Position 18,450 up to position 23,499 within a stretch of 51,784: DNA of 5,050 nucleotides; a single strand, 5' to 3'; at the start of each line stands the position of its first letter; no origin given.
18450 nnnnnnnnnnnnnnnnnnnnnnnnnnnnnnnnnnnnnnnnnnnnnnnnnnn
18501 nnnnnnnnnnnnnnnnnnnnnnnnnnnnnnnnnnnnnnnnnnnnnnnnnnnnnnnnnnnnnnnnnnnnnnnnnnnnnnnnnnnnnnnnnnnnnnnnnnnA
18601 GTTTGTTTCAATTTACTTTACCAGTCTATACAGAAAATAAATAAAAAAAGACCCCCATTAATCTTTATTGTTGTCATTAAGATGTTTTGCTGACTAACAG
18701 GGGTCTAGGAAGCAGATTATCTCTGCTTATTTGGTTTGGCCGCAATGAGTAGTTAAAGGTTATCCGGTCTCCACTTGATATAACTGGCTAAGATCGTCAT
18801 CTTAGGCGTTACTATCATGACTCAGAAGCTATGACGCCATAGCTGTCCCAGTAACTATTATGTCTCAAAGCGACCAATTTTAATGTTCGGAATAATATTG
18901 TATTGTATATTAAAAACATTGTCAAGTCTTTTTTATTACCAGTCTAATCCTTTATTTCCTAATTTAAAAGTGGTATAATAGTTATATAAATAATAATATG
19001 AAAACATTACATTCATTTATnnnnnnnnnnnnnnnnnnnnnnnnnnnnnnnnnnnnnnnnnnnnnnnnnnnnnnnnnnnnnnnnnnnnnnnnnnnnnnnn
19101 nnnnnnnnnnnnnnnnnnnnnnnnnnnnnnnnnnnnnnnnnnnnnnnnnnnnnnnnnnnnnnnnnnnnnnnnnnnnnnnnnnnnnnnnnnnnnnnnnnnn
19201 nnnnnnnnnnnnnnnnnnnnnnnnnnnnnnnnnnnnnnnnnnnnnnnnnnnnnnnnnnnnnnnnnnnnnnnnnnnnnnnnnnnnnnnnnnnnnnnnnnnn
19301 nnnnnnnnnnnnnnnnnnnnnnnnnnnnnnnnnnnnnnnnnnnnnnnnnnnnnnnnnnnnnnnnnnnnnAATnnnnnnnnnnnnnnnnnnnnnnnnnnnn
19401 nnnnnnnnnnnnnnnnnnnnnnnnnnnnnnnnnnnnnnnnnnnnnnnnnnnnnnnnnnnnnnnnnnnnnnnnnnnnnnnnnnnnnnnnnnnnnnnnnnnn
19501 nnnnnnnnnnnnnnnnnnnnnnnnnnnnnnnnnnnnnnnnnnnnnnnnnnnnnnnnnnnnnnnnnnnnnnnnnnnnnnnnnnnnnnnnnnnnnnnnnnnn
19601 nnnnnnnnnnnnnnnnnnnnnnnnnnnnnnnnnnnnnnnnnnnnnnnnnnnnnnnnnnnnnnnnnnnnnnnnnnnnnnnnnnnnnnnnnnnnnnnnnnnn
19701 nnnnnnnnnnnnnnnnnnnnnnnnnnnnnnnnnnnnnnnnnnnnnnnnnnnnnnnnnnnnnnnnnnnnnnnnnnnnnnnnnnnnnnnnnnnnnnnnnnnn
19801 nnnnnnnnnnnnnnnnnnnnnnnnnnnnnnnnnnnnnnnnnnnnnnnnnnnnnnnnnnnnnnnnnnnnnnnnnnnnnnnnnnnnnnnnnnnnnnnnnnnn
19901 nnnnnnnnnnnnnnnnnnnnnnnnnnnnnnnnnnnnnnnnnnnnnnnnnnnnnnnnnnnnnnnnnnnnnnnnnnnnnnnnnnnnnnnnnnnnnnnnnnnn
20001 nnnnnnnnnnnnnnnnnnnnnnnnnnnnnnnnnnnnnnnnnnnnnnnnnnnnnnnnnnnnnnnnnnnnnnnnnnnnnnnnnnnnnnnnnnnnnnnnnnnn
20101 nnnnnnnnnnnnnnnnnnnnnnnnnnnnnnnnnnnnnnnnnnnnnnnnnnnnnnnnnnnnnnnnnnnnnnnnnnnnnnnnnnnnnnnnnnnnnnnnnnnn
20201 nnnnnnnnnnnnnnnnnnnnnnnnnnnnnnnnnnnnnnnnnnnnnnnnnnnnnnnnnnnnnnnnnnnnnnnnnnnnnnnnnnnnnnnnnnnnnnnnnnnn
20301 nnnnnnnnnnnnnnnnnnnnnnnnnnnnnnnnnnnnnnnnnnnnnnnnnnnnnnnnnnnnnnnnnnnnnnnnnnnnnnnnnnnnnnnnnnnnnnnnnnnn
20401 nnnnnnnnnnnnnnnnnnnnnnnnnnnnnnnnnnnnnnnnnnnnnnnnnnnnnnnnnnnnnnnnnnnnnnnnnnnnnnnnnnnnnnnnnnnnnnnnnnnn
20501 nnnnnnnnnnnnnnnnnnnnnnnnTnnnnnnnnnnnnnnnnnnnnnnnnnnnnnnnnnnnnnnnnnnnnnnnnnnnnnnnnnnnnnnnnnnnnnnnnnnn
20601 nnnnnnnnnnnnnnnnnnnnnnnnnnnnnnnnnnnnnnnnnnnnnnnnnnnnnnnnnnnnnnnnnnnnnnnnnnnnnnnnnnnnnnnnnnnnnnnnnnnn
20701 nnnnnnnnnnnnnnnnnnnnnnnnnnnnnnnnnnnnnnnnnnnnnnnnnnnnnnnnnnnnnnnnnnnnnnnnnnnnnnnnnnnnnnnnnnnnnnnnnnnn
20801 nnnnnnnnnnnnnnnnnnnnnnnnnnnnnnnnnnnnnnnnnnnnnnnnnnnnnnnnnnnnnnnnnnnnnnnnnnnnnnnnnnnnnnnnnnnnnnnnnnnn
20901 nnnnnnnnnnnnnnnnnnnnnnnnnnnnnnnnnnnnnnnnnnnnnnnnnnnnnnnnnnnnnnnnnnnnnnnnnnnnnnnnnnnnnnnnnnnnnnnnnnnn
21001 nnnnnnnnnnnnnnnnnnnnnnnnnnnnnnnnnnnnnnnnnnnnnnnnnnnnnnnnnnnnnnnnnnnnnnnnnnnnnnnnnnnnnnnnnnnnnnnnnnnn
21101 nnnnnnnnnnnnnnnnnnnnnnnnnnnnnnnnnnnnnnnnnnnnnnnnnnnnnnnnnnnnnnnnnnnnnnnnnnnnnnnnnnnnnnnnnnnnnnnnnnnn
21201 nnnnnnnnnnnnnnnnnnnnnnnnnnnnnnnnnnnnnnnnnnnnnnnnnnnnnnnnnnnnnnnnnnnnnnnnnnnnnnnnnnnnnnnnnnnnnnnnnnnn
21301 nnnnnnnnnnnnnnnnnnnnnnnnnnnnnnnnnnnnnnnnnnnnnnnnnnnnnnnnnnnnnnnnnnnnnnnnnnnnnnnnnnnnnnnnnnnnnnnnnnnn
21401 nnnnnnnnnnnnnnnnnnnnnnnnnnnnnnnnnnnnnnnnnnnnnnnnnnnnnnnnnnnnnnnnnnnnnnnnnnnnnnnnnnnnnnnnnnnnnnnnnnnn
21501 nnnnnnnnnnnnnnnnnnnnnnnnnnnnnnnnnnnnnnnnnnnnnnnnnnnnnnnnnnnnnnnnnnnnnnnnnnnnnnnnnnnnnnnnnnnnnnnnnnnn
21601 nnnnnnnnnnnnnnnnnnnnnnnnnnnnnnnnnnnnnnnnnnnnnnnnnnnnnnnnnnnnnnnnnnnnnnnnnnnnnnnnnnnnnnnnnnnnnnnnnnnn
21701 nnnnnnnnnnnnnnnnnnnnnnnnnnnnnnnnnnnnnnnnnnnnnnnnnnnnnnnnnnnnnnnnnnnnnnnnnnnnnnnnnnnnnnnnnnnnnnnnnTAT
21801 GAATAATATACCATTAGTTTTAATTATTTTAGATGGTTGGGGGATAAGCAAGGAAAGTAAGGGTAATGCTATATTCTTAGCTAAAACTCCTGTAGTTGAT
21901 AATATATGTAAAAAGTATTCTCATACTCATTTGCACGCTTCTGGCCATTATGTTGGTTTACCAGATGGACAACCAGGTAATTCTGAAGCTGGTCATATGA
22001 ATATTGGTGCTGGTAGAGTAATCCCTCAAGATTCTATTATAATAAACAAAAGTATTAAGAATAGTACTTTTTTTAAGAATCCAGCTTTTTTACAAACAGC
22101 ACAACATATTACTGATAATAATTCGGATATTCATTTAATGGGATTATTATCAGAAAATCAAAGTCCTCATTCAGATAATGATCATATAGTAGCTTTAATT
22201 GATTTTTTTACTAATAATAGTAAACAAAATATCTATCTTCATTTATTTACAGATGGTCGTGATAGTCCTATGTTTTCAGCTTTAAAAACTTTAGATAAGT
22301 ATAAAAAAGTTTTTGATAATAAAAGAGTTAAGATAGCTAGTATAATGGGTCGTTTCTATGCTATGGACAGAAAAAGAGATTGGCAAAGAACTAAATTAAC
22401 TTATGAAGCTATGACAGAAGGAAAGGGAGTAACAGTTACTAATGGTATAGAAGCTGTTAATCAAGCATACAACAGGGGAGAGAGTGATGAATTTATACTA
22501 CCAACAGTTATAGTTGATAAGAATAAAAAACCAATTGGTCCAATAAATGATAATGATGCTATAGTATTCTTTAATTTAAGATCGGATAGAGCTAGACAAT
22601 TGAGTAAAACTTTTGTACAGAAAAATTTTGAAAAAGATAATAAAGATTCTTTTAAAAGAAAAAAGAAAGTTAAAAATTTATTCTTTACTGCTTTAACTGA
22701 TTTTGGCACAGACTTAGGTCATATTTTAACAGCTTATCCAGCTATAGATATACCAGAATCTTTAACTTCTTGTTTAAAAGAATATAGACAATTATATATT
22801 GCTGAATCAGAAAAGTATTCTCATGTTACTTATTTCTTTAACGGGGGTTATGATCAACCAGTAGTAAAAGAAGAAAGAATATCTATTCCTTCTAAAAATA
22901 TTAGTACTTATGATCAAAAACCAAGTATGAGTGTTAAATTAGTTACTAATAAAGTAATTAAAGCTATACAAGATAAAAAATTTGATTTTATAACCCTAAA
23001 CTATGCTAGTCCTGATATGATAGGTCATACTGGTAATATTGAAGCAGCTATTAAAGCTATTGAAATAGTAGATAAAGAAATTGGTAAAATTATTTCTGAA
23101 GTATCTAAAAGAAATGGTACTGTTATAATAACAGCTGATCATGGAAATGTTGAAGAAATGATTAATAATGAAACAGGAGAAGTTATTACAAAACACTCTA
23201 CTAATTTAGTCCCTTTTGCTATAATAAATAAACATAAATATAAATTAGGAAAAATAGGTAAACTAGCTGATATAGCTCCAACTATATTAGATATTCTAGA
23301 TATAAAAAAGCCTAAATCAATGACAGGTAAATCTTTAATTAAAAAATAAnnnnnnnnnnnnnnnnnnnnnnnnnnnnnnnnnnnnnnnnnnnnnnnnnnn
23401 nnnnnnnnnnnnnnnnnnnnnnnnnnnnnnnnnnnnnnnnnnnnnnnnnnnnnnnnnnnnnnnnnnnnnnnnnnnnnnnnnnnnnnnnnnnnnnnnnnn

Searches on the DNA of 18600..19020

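Call 84: search_rna_families(source=window, start=18600, end=19020, threshold=evalue, max_evalue=1)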
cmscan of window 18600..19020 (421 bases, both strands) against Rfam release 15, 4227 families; matches with E-value up to 1: 1.
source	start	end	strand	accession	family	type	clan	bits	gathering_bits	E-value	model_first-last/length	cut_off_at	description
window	18634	18815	+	RF01808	MicX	Gene; sRNA;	-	19.4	75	0.043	1-194/194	no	MicX Vibrio cholerae sRNA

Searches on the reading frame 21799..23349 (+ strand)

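Call 45: search_protein_families(library=ncbifam, proteins=[window:21799-23349:+], max_evalue=0.00001)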
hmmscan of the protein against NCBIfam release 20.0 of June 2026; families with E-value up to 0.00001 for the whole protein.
window:21799-23349:+ (516 aa): 10 families
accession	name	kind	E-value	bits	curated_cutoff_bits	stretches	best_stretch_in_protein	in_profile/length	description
TIGR01307.1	pgm_bpd_ind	equivalog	4.2e-177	589.6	330.65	1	5-514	2-504/504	2,3-bisphosphoglycerate-independent phosphoglycerate mutase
NF003897.0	PRK05434.1-5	equivalog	2.8e-149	497.9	862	1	4-514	6-511/514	2,3-bisphosphoglycerate-independent phosphoglycerate mutase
TIGR00306.2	apgM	subfamily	3e-14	52.8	320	1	384-479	281-369/403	2,3-bisphosphoglycerate-independent phosphoglycerate mutase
NF009049.0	PRK12383.1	equivalog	3.8e-11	42.6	254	1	379-515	271-399/408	phosphopentomutase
NF003766.0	PRK05362.1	equivalog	9e-11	41.1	256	1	383-515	267-393/396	phosphopentomutase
NF003104.0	PRK04024.1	equivalog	5.3e-10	38.6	489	1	377-454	278-353/412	2,3-bisphosphoglycerate-independent phosphoglycerate mutase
TIGR02535.1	hyp_Hser_kinase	hypoth_equivalog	4.4e-09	35.6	446.3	1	386-482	278-366/397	proposed homoserine kinase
NF003242.0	PRK04200.1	equivalog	2.3e-08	33.3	426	1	386-480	277-362/395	cofactor-independent phosphoglycerate mutase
NF042991.1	alk_phos_PafA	equivalog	9e-07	27.7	650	0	391-454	299-368/554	alkaline phosphatase PafA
NF003160.0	PRK04135.1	equivalog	1.3e-06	27.3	468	0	393-478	286-359/403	2,3-bisphosphoglycerate-independent phosphoglycerate mutase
